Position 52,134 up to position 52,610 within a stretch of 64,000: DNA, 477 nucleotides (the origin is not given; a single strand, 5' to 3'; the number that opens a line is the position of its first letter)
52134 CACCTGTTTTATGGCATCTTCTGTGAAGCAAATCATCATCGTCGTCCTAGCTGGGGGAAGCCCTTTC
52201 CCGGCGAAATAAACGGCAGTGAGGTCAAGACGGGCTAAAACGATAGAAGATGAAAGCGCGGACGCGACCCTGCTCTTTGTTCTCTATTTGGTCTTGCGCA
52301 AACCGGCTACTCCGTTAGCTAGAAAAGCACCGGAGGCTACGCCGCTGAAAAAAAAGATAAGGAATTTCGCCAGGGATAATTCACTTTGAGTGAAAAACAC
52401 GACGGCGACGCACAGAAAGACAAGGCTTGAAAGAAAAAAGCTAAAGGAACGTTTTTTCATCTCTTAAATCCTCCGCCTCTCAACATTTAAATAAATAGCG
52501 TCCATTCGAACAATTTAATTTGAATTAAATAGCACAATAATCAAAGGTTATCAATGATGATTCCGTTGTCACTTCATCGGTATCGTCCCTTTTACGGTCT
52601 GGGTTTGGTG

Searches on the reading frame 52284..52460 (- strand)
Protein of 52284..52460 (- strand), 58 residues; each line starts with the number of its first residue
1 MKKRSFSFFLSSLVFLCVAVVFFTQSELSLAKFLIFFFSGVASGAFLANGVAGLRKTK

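Call 3: search_protein_families(library=pfam, proteins=[window:52284-52460:-], max_evalue=0.01)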
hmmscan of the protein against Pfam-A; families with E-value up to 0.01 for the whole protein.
window:52284-52460:- (58 aa): 0 families

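Call 5: search_protein_families(library=ncbifam, proteins=[window:52284-52460:-], max_evalue=0.1)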
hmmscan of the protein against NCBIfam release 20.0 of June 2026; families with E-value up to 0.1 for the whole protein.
window:52284-52460:- (58 aa): 0 families

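Call 29: find_homologous_proteins(query=window:52287-52460:-, max_evalue=10)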
Query seq(58 aa) (58 aa): 5 proteins with E <= 10 among 7 candidates.
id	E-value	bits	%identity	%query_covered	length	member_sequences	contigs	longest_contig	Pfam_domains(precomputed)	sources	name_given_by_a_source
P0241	3.6e-24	100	95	100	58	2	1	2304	-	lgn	-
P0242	7.8e-22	93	81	100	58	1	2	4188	-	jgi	-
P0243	2.2e-21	92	81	100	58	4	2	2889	-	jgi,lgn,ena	jgi:hypothetical protein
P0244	2.3e-20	88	81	100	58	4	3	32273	-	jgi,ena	-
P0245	5.3e-20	87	81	100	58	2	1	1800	-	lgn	-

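Call 31: find_encoding_contigs(protein=P0244, flank=8000, max_places=3)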
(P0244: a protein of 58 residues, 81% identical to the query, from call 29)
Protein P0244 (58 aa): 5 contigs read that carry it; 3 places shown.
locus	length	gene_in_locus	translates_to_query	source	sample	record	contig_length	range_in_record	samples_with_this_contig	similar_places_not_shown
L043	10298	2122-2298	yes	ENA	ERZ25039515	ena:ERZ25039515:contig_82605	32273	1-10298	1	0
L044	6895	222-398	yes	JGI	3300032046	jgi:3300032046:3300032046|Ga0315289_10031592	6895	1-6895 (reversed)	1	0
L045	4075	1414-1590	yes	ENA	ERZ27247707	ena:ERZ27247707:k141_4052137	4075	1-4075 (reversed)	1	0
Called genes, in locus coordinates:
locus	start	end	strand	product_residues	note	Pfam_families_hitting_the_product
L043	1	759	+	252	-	?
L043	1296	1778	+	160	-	PF12844:HTH_19 (faint), PF01381:HTH_3 (weak)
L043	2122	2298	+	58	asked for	-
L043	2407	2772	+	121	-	-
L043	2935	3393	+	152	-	-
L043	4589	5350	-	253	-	PF01145:Band_7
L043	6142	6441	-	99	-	-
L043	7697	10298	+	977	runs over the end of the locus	PF00069:Pkinase, PF07714:PK_Tyr_Ser-Thr, PF03109:ABC1 (weak), PF13424:TPR_12, PF13414:TPR_11 (weak), PF13431:TPR_17 (weak), PF14559:TPR_19 (weak), PF13432:TPR_16 (weak), +12 more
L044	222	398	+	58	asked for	-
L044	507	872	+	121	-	-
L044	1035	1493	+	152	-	-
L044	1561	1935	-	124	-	PF00589:Phage_integrase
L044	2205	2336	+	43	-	-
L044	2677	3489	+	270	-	-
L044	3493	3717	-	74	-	PF01957:NfeD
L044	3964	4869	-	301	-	-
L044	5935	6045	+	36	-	-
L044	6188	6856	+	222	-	-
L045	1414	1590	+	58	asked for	-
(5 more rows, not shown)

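Call 53: find_encoding_contigs(protein=P0243, flank=5000, max_places=6)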
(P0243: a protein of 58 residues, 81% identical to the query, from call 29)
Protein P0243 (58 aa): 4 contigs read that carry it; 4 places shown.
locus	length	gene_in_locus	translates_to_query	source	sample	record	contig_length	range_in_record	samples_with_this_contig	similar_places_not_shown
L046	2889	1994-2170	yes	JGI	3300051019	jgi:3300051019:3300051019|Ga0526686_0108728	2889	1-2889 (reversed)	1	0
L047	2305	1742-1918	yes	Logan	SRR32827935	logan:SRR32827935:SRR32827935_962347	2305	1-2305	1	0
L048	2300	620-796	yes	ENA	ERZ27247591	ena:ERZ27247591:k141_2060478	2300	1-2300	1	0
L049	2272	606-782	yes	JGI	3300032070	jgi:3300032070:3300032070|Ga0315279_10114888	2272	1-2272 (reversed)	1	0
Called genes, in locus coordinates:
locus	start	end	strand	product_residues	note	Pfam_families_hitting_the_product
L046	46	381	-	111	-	-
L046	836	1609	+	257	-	-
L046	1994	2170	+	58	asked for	-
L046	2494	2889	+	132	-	?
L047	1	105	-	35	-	?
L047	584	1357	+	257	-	-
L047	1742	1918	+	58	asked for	-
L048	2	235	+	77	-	?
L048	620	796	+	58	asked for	-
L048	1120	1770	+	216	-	-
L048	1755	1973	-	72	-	-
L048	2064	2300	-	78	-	?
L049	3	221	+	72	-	?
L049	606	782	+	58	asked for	-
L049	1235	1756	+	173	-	-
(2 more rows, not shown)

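Call 65: search_protein_families(library=phrogs, proteins=[window:52287-52460:-, L043:1296-1778:+, L043:2407-2772:+, L043:2935-3393:+, L044:1561-1935:-, L046:836-1609:+, L048:1120-1770:+], max_evalue=0.01)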
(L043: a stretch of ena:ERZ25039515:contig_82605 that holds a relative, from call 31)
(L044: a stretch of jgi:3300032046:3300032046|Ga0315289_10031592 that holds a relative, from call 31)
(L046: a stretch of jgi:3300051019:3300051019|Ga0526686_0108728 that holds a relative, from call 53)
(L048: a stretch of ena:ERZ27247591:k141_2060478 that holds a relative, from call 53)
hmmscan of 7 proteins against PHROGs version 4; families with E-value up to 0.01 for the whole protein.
seq(58 aa): 0 families

L043:1296-1778:+ (160 aa): 10 families
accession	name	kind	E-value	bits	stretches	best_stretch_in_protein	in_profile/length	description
phrog_8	-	transcription regulation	1.7e-05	25.4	1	86-148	81-181/346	transcriptional regulator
phrog_1373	-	transcription regulation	2.9e-05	25.1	1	51-123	33-105/166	transcriptional regulator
phrog_5119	-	unknown function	3e-05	24.8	1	84-122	56-94/152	-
phrog_2104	-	unknown function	3.5e-05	24.9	1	63-117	22-75/103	-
phrog_2328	-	transcription regulation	4.7e-05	24.2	1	86-123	20-57/128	transcriptional repressor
phrog_7950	-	transcription regulation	0.0001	23.3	0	86-120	12-46/68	transcriptional repressor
phrog_955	-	DNA, RNA and nucleotide metabolism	0.00031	21.5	1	83-116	26-59/142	HTH DNA binding protein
phrog_14076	-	transcription regulation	0.00068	21.1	1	86-132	18-65/86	transcriptional regulator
phrog_3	-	transcription regulation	0.0053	17.6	1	81-127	88-129/430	transcriptional repressor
phrog_11553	-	unknown function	0.0098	16.2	0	79-123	33-76/278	-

L043:2407-2772:+ (121 aa): 0 families

L043:2935-3393:+ (152 aa): 0 families

L044:1561-1935:- (124 aa): 5 families
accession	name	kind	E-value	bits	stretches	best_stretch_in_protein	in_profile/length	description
phrog_216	-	integration and excision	1e-15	58.6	1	6-111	138-229/301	integrase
phrog_1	-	integration and excision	2.3e-14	54.6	1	8-111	352-439/611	integrase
phrog_7269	-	integration and excision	2.5e-06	28.3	1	46-107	7-70/89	integrase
phrog_24633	-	unknown function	0.0051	17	1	63-104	216-257/367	-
phrog_7685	-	integration and excision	0.0055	17.3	1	44-101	163-217/240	integrase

L046:836-1609:+ (257 aa): 0 families

L048:1120-1770:+ (216 aa): 0 families

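Call 66: search_protein_families(library=padloc, proteins=[window:52287-52460:-], max_evalue=0.01)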
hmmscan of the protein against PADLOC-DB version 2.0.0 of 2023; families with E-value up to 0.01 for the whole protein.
seq(58 aa): 0 families

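Call 75: find_related_loci(query=window:52287-52460:-, collection=viral_contigs, flank=5000)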
Query seq(58 aa) (58 aa) in viral_contigs; peptide patterns used: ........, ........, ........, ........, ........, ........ (x = any residue, [..] = any of these).
93 stretches matched a pattern, but none encodes a relative of the query by tblastn (E <= 1e-3).

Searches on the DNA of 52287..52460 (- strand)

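Call 72: search_rna_families(sources=[L046, L043, L048], threshold=gathering)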
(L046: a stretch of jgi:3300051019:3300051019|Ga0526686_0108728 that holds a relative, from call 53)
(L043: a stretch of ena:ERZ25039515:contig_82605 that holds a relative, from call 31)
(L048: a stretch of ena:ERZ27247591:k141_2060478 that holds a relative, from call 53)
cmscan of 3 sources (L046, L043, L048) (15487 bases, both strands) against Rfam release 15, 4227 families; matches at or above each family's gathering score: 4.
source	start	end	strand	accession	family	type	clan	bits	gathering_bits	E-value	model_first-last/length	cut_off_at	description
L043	648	722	+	RF00005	tRNA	Gene; tRNA;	CL00001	69.1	29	1.3e-13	1-71/71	no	tRNA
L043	750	823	+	RF00005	tRNA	Gene; tRNA;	CL00001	63.5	29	4.6e-12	1-71/71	no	tRNA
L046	2523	2589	-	RF00005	tRNA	Gene; tRNA;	CL00001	32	29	0.0022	1-71/71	no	tRNA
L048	1149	1215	-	RF00005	tRNA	Gene; tRNA;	CL00001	32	29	0.0022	1-71/71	no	tRNA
